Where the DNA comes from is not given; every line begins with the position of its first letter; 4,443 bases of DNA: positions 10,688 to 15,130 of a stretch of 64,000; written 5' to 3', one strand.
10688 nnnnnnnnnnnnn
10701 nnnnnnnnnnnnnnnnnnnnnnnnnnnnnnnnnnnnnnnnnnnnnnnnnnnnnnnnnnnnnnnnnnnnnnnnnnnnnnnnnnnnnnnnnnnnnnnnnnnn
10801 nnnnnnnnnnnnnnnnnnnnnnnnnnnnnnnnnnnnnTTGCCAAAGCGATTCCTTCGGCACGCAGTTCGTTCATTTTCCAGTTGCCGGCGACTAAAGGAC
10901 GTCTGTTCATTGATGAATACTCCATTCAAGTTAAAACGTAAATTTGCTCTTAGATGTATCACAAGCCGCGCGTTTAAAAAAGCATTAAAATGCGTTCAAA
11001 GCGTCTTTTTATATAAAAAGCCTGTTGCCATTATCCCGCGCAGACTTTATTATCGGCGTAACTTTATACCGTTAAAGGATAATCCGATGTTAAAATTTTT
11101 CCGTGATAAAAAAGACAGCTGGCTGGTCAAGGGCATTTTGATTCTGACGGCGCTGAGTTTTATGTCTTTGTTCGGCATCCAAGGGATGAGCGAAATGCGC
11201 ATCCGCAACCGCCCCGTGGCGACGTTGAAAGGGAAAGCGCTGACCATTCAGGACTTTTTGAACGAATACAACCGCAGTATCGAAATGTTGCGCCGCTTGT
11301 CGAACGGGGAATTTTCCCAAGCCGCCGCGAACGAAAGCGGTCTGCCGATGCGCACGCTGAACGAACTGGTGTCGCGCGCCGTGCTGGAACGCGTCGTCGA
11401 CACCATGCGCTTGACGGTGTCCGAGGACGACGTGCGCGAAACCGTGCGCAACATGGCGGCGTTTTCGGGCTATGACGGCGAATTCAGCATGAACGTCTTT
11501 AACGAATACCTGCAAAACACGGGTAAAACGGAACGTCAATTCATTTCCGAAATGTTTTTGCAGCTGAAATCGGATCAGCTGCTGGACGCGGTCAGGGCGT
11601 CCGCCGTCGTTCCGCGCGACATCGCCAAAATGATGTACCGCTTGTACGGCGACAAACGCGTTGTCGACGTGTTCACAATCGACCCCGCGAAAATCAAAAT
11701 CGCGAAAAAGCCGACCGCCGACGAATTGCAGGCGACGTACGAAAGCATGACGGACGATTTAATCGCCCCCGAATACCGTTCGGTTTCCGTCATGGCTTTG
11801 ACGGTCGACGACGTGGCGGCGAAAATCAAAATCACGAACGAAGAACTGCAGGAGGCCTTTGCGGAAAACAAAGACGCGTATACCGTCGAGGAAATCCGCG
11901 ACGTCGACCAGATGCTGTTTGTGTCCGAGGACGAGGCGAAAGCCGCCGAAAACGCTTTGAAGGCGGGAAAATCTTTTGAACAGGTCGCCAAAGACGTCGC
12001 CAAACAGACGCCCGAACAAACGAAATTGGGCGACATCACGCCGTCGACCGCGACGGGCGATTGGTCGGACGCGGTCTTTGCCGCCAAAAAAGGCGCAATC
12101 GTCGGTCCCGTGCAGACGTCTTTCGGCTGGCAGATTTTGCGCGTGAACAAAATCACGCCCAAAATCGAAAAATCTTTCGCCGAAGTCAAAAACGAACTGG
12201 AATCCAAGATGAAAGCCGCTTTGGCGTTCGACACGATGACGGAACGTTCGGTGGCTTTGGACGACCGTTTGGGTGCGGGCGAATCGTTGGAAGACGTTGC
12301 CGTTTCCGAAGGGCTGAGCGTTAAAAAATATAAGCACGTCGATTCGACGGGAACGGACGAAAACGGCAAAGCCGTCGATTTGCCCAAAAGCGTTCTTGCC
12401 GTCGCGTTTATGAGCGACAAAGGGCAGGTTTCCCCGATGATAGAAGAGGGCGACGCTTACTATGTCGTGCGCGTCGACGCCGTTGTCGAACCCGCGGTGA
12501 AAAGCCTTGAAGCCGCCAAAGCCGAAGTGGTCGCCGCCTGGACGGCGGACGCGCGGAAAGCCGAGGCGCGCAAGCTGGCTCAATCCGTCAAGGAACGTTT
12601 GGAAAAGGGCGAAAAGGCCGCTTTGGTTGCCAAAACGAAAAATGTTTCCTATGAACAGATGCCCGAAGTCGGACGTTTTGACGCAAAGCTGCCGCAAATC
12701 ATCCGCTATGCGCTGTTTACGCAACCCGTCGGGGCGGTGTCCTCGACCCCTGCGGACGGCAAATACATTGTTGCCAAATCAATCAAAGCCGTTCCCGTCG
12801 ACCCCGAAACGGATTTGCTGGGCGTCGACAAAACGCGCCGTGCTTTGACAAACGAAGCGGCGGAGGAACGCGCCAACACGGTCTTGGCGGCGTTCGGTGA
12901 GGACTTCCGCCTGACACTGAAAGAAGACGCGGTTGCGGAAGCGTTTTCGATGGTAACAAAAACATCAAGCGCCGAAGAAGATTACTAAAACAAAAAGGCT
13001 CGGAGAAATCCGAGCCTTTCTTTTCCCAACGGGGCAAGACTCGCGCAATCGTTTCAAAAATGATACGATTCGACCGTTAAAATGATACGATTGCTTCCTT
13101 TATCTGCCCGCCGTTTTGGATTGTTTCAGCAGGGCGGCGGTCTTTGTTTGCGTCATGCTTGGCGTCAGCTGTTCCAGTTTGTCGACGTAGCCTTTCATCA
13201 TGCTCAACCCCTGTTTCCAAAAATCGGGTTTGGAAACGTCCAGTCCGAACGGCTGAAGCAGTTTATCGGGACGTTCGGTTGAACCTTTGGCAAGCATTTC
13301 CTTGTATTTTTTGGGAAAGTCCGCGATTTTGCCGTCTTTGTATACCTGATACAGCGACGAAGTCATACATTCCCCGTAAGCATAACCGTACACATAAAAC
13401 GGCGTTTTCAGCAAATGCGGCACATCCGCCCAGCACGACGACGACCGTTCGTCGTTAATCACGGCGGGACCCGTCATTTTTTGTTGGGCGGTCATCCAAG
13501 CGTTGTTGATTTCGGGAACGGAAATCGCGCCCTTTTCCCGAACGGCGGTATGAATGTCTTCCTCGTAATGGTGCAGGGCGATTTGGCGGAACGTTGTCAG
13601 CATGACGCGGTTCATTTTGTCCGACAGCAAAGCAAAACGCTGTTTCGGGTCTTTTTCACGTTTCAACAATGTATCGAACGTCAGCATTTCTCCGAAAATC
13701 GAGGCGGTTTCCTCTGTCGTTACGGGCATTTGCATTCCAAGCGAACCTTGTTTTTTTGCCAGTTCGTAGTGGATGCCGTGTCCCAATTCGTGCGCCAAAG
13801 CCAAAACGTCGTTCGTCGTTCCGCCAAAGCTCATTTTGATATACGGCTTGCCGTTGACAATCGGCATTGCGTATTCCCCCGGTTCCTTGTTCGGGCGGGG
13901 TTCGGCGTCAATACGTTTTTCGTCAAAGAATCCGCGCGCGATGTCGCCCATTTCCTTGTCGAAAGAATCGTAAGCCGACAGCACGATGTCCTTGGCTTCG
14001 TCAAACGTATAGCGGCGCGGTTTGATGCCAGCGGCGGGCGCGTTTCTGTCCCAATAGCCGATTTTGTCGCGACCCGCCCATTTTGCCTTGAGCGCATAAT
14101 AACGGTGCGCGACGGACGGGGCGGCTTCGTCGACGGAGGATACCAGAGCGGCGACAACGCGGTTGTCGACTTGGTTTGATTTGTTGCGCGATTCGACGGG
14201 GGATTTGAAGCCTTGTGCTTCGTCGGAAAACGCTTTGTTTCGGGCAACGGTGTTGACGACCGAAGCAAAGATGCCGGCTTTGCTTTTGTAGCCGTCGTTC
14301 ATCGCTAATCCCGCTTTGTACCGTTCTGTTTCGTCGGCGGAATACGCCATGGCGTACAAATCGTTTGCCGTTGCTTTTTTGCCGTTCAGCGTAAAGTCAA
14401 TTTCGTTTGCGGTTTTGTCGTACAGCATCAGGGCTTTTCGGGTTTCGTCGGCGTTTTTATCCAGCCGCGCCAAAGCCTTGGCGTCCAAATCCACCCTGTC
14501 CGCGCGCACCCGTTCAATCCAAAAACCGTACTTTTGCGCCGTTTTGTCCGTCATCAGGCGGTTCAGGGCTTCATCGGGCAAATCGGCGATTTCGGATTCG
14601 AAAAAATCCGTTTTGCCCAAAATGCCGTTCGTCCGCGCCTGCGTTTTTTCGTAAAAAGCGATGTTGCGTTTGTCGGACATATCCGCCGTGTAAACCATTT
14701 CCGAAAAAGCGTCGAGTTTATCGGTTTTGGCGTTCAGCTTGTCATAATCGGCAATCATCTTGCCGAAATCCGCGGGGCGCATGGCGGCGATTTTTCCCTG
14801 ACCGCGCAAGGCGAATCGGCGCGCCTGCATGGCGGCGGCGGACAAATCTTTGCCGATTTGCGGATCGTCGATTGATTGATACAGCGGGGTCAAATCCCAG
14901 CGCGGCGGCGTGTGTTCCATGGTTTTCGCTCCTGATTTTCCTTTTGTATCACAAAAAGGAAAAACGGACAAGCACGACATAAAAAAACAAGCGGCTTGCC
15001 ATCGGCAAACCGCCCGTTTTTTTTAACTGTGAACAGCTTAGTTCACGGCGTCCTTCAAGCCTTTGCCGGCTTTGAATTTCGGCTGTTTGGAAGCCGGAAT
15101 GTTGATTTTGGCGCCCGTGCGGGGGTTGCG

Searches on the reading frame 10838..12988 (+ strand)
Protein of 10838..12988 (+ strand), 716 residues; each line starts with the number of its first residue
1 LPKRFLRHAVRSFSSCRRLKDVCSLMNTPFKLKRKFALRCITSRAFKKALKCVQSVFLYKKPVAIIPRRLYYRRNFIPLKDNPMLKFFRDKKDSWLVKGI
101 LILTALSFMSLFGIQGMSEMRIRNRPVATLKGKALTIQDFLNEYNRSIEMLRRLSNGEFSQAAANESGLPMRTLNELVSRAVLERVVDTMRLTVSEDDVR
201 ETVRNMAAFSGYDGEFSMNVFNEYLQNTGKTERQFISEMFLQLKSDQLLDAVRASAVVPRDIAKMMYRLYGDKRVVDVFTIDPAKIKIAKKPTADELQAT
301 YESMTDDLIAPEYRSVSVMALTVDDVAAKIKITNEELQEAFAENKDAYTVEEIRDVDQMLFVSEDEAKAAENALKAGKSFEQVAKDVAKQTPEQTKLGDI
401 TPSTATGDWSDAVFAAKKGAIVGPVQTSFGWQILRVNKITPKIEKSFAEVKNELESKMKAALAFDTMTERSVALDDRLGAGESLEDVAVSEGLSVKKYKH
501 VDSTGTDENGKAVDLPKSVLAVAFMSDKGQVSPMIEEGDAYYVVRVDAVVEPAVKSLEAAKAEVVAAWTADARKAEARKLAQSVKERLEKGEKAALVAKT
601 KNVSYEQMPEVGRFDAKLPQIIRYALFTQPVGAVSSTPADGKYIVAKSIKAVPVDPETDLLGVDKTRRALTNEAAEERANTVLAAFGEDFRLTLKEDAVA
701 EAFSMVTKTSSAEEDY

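Call 37: search_protein_families(library=pfam, proteins=[window:10838-12988:+], max_evalue=0.00001)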
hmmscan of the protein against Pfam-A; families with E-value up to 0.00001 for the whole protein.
window:10838-12988:+ (716 aa): 5 families
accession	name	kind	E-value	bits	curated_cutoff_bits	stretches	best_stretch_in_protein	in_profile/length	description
PF13145.12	Rotamase_2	-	3.9e-34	118.5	27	2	332-452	1-121/121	PPIC-type PPIASE domain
PF13624.11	SurA_N_3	-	2.9e-31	108.9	27.2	1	84-248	1-161/162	SurA-like N-terminal domain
PF13623.11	SurA_N_2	-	3.7e-20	72.7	28.5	1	85-225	1-145/145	SurA-like N-terminal domain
PF00639.27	Rotamase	-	1.5e-16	61.6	21.7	1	364-437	19-96/97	PPIC-type PPIASE domain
PF13616.12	Rotamase_3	-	1.5e-09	38.8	22.5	1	371-437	44-113/116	PPIC-type PPIASE domain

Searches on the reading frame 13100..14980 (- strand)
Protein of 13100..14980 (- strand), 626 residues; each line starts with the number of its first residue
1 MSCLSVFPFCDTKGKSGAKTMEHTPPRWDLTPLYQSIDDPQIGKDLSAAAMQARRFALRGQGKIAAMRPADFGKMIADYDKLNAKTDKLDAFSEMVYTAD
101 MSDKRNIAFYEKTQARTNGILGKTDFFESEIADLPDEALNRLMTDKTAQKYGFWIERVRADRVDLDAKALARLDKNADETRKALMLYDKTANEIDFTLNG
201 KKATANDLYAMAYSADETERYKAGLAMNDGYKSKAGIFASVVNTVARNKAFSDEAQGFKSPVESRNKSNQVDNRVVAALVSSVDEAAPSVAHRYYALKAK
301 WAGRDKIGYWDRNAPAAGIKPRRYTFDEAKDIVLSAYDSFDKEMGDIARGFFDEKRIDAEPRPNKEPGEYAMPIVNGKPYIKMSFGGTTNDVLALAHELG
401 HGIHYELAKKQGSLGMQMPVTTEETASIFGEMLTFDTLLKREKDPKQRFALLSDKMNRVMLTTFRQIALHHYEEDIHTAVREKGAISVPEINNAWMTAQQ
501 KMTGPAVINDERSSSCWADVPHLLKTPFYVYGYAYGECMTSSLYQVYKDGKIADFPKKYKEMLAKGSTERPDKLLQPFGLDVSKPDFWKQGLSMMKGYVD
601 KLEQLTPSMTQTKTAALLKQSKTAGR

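Call 60: search_protein_families(library=pfam, proteins=[window:13100-14980:-], max_evalue=1e-8)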
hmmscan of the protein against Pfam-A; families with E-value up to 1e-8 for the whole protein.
window:13100-14980:- (626 aa): 1 family
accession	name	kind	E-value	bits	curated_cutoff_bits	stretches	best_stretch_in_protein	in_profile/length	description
PF01432.26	Peptidase_M3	-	1.6e-37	130.4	27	1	211-592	2-455/457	Peptidase family M3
